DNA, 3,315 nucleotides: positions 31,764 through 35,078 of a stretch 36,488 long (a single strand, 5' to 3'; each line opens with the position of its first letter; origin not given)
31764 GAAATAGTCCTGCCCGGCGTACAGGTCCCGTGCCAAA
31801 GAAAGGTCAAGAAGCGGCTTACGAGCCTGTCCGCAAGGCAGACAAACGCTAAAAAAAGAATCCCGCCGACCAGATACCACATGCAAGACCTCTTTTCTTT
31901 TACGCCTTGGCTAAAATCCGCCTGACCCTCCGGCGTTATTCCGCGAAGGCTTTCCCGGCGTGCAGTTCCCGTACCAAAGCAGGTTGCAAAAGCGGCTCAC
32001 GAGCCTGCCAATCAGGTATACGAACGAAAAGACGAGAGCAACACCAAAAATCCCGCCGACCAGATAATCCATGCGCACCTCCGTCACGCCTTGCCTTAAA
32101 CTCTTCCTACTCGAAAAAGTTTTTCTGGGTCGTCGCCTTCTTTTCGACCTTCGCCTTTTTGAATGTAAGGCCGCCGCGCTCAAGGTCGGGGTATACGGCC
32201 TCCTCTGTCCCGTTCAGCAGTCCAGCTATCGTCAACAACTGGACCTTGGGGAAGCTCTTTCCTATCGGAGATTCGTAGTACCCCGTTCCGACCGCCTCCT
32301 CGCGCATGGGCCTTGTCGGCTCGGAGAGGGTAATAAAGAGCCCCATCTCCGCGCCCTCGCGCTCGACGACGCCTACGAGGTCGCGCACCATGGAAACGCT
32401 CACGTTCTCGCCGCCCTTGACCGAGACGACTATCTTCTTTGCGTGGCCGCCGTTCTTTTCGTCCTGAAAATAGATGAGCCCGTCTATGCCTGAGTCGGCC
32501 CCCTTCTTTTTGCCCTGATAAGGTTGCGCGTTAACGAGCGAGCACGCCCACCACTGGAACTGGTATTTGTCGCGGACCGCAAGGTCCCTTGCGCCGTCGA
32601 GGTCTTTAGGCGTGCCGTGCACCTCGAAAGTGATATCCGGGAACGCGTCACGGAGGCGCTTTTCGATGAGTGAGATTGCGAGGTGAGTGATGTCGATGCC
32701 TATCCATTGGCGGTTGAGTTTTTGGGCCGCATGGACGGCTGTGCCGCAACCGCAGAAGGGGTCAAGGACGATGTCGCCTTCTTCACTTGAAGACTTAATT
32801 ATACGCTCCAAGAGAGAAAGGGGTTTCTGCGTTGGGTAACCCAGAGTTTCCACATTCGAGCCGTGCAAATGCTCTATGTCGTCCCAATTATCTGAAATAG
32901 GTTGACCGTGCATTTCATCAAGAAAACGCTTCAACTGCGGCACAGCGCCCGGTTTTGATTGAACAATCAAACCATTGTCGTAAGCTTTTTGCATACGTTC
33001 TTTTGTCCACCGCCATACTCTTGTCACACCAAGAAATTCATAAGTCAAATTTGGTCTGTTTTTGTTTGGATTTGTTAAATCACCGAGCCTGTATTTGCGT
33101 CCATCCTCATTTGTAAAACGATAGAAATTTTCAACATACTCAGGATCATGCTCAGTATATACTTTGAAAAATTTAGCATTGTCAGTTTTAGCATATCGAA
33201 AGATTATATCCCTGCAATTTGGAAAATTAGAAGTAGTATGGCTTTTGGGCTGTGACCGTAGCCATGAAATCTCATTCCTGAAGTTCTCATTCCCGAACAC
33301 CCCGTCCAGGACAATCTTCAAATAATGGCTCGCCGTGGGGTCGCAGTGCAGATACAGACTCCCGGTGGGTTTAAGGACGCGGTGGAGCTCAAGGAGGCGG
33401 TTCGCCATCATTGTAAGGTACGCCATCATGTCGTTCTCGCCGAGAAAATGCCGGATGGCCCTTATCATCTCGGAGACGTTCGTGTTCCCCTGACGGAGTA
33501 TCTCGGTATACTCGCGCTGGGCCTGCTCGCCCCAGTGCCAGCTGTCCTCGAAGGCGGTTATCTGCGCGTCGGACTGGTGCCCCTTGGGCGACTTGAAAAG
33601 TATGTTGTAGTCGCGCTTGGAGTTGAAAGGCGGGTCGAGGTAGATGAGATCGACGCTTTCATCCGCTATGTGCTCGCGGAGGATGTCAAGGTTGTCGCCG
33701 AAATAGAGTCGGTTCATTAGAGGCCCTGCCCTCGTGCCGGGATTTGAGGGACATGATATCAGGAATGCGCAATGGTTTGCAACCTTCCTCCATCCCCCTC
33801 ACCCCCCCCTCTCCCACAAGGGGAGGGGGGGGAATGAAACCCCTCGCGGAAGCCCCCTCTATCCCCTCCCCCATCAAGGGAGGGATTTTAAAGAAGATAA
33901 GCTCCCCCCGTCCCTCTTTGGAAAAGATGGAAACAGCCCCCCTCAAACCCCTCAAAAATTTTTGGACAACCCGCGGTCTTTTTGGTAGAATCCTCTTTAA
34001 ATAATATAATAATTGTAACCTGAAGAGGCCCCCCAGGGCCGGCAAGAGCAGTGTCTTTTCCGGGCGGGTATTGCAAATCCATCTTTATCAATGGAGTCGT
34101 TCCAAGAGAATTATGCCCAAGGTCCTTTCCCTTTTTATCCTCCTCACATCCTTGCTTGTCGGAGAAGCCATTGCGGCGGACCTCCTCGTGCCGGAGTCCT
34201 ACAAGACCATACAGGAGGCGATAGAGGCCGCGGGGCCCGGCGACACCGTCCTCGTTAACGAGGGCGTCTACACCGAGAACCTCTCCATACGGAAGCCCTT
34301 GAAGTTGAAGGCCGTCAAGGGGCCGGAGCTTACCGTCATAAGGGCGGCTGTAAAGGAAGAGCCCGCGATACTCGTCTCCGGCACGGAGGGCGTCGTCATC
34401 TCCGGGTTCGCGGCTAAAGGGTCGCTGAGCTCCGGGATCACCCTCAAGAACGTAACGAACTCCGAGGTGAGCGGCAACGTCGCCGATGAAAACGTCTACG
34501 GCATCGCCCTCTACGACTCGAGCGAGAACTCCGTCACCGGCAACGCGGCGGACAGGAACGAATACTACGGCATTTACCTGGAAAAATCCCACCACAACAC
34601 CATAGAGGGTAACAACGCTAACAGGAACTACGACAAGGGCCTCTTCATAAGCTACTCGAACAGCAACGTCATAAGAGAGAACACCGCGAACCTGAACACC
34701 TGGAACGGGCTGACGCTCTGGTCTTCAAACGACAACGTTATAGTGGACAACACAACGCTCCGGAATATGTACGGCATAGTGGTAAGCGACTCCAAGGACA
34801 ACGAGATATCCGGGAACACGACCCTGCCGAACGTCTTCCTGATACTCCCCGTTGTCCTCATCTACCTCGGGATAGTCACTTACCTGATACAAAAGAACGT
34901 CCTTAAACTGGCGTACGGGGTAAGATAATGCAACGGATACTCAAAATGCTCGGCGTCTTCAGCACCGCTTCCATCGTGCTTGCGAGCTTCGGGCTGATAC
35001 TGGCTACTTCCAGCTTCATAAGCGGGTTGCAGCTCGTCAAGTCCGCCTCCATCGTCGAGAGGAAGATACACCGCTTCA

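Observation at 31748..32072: Two tandem paralogous mini membrane-protein genes riding behind the MTase-nuclease fusion (one invisible to the ORF track)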

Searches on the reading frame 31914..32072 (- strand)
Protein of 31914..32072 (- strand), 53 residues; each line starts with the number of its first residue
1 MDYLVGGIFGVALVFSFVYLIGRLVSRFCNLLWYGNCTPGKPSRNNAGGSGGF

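Call 6: search_protein_families(library=pfam, proteins=[window:31914-32072:-], max_evalue=1)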
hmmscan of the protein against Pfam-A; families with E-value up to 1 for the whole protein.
seq(53 aa): 0 families

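Call 7: search_protein_families(library=ncbifam, proteins=[window:31914-32072:-], max_evalue=1)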
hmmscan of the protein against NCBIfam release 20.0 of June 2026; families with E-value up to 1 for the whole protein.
seq(53 aa): 0 families

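Call 9: find_homologous_proteins(query=A2, max_evalue=10)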
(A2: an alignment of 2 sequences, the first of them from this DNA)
Query A2 (2 sequences) (53 aa, profile of the alignment): 1 proteins with E <= 10 among 1 candidates.
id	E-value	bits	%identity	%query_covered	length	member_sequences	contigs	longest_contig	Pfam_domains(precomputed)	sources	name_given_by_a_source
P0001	2.1e-31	125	100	100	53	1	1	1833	-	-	-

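Call 10: find_related_loci(query=A2, collection=genome_contigs, flank=5000)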
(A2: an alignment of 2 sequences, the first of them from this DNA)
Query A2 (53 aa) in genome_contigs; peptide patterns used: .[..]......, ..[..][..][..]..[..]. (x = any residue, [..] = any of these).
75 stretches matched a pattern; 1 encode a relative of the query (tblastn E <= 1e-3); 1 distinct loci.
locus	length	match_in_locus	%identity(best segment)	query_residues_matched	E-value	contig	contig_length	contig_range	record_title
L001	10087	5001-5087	48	17-45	3e-8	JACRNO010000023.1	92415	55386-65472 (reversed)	MAG: Deltaproteobacteria bacterium isolate NC_groundwater_1937_Pr3_S-0.2um_57_4 scaffold_182733, whole genome shotgun se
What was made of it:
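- Tried and rejected: Genome contigs (call 10) returned one true locus (L001).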

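Call 11: find_related_loci(query=A2, collection=viral_contigs, flank=5000)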
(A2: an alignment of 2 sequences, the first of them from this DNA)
Query A2 (53 aa) in viral_contigs; peptide patterns used: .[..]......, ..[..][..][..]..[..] (x = any residue, [..] = any of these).
48 stretches matched a pattern, but none encodes a relative of the query by tblastn (E <= 1e-3).

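Call 15: find_related_loci(query=A3, collection=metagenome_contigs, flank=5000)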
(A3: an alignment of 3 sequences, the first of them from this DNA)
Query A3 (53 aa) in metagenome_contigs; peptide patterns used: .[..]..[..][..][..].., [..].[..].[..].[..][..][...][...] (x = any residue, [..] = any of these).
67 stretches matched a pattern; 1 encode a relative of the query (tblastn E <= 1e-3); 1 distinct loci.
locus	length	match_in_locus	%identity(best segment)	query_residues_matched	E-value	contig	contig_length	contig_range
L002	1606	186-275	43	20-48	4e-6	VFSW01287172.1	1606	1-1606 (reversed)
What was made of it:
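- Tried and rejected: Metagenome contigs (call 15) returned only L002.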

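Call 19: find_encoding_contigs(protein=P0001, flank=10000)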
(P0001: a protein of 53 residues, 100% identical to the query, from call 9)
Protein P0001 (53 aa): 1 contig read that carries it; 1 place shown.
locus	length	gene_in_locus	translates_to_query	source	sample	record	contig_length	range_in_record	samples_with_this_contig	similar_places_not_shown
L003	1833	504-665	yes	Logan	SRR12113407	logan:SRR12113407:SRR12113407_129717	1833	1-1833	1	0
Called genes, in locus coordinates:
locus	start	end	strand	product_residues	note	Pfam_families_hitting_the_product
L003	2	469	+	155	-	?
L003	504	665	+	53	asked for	-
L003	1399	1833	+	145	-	?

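Call 30: search_protein_representatives(alignment_id=A2)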
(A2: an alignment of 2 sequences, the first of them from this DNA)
Query: 2 sequences, 53 profile positions. Proteins with E-value up to 0.001 (for the whole library): 5; up to 1e-10: 2; up to 1e-30: 1. The best 5 are listed.
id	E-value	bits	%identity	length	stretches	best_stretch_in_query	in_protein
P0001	6.6e-32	125.0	-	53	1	1-53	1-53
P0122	6.7e-11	57.7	-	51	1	3-45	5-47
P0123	1.1e-07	47.4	-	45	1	8-44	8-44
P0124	2.4e-04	36.7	-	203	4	7-34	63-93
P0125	5.8e-04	35.5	-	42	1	1-38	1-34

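Call 32: find_encoding_contigs(protein=P0122, flank=6000, max_places=6)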
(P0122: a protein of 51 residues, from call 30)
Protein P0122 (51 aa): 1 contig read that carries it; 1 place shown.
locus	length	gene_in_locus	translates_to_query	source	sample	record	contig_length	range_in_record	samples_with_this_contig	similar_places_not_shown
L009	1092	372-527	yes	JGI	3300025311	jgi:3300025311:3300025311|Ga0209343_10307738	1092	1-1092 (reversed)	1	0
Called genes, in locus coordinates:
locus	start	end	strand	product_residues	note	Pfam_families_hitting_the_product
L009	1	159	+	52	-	?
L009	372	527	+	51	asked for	-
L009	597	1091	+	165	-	?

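Call 33: find_encoding_contigs(protein=P0125, flank=6000, max_places=6)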
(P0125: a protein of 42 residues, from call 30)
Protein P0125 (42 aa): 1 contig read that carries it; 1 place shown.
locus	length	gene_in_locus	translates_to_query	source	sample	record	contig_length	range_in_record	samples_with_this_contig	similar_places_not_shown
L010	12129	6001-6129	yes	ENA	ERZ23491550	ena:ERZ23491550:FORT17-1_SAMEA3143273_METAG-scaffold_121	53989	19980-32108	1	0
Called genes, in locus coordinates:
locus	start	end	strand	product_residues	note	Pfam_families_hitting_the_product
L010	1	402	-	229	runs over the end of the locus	PF13511:DUF4124, PF13406:SLT_2 (faint), PF01464:SLT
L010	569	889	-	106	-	PF01206:TusA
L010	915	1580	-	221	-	PF00005:ABC_tran, PF13304:AAA_21 (faint)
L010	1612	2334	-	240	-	PF00005:ABC_tran, PF12399:BCA_ABC_TP_C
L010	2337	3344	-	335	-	PF02653:BPD_transp_2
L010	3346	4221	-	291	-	PF02653:BPD_transp_2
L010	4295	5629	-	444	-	PF13433:Peripla_BP_5, PF13458:Peripla_BP_6, PF01094:ANF_receptor, PF13458:Peripla_BP_6, PF13433:Peripla_BP_5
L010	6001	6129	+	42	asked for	-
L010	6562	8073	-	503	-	PF02310:B12-binding, PF04055:Radical_SAM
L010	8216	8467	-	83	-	-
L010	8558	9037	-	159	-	-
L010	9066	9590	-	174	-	-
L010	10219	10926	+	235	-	PF00072:Response_reg, PF12833:HTH_18, PF00165:HTH_AraC (weak)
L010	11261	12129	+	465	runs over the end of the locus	PF02113:Peptidase_S13, PF13354:Beta-lactamase2 (faint)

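Call 37: find_homologous_proteins(query=A4, max_evalue=10)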
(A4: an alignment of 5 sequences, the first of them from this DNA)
Query A4 (5 sequences) (53 aa, profile of the alignment): 4 proteins with E <= 10 among 46 candidates.
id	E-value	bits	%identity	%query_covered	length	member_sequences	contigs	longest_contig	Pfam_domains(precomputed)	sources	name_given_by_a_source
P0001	3.3e-23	99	100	100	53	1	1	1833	-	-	-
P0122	1.8e-22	96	44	85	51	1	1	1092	-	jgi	-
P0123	1.3e-21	94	48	55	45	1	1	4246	-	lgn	-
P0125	4.1e-16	76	36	89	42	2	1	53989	-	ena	-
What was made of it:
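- Tried and rejected: Word-indexed protein search with the pair and with the five-member profile (calls 9, 37) returned only the family itself.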

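Call 39: search_protein_families(library=padloc, proteins=[window:31914-32072:-, P0122, P0123, P0125], max_evalue=1)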
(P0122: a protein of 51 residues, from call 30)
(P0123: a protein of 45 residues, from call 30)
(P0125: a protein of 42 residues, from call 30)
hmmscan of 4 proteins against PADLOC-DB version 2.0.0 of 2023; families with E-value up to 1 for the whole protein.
seq(53 aa): 0 families

P0122 (51 aa): 0 families

P0123 (45 aa): 0 families

P0125 (42 aa): 0 families

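Call 40: search_protein_families(library=phrogs, proteins=[window:31914-32072:-, P0122, P0123, P0125], max_evalue=1)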
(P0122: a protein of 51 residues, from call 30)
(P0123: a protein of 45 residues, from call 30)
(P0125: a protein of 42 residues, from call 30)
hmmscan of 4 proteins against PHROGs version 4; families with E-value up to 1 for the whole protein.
seq(53 aa): 2 families
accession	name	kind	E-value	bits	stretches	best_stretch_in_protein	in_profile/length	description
phrog_37691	-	unknown function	0.18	13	1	1-29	1-31/127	-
phrog_12535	-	unknown function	0.34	12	1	2-27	9-34/93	-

P0122 (51 aa): 0 families

P0123 (45 aa): 3 families
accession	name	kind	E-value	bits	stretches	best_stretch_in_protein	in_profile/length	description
phrog_12535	-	unknown function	0.037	15.1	1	4-27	11-34/93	-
phrog_26178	-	unknown function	0.068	14.4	1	1-22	1-22/81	-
phrog_1026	-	lysis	0.48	11.7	1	3-27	9-33/85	Rz-like spanin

P0125 (42 aa): 0 families

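Call 50: find_related_loci(query=A4, collection=viral_contigs, flank=5000)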
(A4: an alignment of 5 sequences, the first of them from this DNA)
Query A4 (53 aa) in viral_contigs; peptide patterns used: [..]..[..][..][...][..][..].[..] (x = any residue, [..] = any of these).
32 stretches matched a pattern, but none encodes a relative of the query by tblastn (E <= 1e-3).
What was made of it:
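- Tried and rejected: Two scans of viral contigs (calls 11, 50) found nothing.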

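Call 51: search_dna_similar(query=window:31914-32072:-, collection=plasmids, mode=protein, max_evalue=1, max_rows=10)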
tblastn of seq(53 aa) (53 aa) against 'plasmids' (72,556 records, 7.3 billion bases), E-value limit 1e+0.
No match.

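Call 53: predict_structure(alignment_id=A4)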
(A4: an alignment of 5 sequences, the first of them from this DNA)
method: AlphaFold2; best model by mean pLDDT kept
length: 53 residues; sequences in the alignment: 5
mean_pLDDT: 71.9   pTM: 0.36
mean pLDDT of the five models: 71.9, 71.6, 71.5, 70.2, 69.7
residues with pLDDT >= 90: 9; 70-90: 23; 50-70: 12; < 50: 9
segments of 3 or more residues with pLDDT < 50: 47-53
pLDDT, mean of each block of 10 residues (from residue 1): 83 90 84 64 48 40
secondary structure, 60 per line:
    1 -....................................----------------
elements in order: H2-37
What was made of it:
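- Closest known: Small accessory inner-membrane proteins. Same: The helix continues into a conserved cytoplasmic juxtamembrane segment, and AF2 gives a single long helix (call 53).
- AF2 predicts one continuous helix over residues 2-37 (call 53).
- Tried and rejected: AF2 gave one long helix (call 53), too simple for a meaningful fold search, so none was run.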

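Call 59: list_cluster_members(proteins=[P0122, P0123, P0125, P0001])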
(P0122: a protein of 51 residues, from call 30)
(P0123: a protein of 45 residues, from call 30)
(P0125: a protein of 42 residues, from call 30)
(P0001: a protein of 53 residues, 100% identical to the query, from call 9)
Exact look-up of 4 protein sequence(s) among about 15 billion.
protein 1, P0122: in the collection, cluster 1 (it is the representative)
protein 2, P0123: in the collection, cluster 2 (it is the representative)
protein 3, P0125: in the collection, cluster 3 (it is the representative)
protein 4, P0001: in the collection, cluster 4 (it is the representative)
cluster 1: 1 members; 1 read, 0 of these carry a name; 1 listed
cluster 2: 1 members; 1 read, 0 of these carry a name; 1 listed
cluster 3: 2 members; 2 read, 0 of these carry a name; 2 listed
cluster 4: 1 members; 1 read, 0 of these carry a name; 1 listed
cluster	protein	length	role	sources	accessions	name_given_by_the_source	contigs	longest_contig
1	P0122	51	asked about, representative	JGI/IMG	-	-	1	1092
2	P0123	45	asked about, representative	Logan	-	-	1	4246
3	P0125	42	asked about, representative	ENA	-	-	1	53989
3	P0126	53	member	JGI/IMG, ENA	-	-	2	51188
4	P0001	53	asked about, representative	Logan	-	-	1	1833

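Call 64: search_solved_structures(query=A4, max_evalue=10)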
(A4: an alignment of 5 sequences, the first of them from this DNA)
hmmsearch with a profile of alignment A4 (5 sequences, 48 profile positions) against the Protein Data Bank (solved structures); distinct sequences matched with E-value up to 10: 0.

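Call 65: search_protein_families(library=pfam, alignment_id=A4, max_evalue=10)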
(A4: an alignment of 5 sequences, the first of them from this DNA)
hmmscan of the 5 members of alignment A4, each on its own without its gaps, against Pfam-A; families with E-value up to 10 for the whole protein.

A. member 1, seq(53 aa): 0 families

B. families by the number of members that match (of 5 scanned): 1 family
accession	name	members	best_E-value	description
PF03239.20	FTR1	1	1.4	Iron permease FTR1 family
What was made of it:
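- Closest known: Type I toxin peptides. Different: There is no sequence match (calls 6, 65).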

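Call 66: search_protein_families(library=ncbifam, alignment_id=A4, max_evalue=10)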
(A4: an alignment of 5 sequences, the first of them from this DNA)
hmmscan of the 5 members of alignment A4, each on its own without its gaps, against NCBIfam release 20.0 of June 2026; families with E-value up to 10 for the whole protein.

A. member 1, seq(53 aa): 0 families

B. families by the number of members that match (of 5 scanned): 0 families
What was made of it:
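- On Small accessory membrane proteins (AcrZ, KdpF, CydX type): No Pfam, NCBIfam or PDB hit (calls 6, 7, 64-66).
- Closest known: Small accessory inner-membrane proteins. Different: There is no sequence match to any of these families in Pfam or NCBIfam (calls 6, 7, 65, 66).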

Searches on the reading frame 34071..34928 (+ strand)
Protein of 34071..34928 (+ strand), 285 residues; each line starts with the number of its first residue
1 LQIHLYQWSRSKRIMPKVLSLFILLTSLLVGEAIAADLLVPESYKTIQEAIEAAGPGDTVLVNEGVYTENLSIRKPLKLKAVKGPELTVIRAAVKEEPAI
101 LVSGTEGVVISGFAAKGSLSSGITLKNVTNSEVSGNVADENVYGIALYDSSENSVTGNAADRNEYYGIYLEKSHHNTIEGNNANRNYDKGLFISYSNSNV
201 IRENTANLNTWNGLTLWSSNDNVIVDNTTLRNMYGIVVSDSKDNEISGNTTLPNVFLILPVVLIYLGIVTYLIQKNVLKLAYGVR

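Call 6: search_protein_families(library=pfam, proteins=[window:34071-34928:+], max_evalue=1)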
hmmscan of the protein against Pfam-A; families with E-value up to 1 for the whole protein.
window:34071-34928:+ (285 aa): 5 families
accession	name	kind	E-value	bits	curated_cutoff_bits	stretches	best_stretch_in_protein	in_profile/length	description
PF05048.19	NosD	-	2.3e-28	99.5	23.6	1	96-251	15-169/212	Periplasmic copper-binding protein (NosD)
PF13229.12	Beta_helix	-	1.6e-20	73.8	25.9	1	99-250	2-157/158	Right handed beta helix region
PF07602.17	DUF1565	-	0.00027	20.8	20.3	1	44-242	15-208/257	Protein of unknown function (DUF1565)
PF01095.25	Pectinesterase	-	0.032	13.4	27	1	43-132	11-103/298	Pectinesterase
PF25605.1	Phage_80a_gp11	-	0.095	13.4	27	1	132-153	38-59/76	Phage 80a gp11 protein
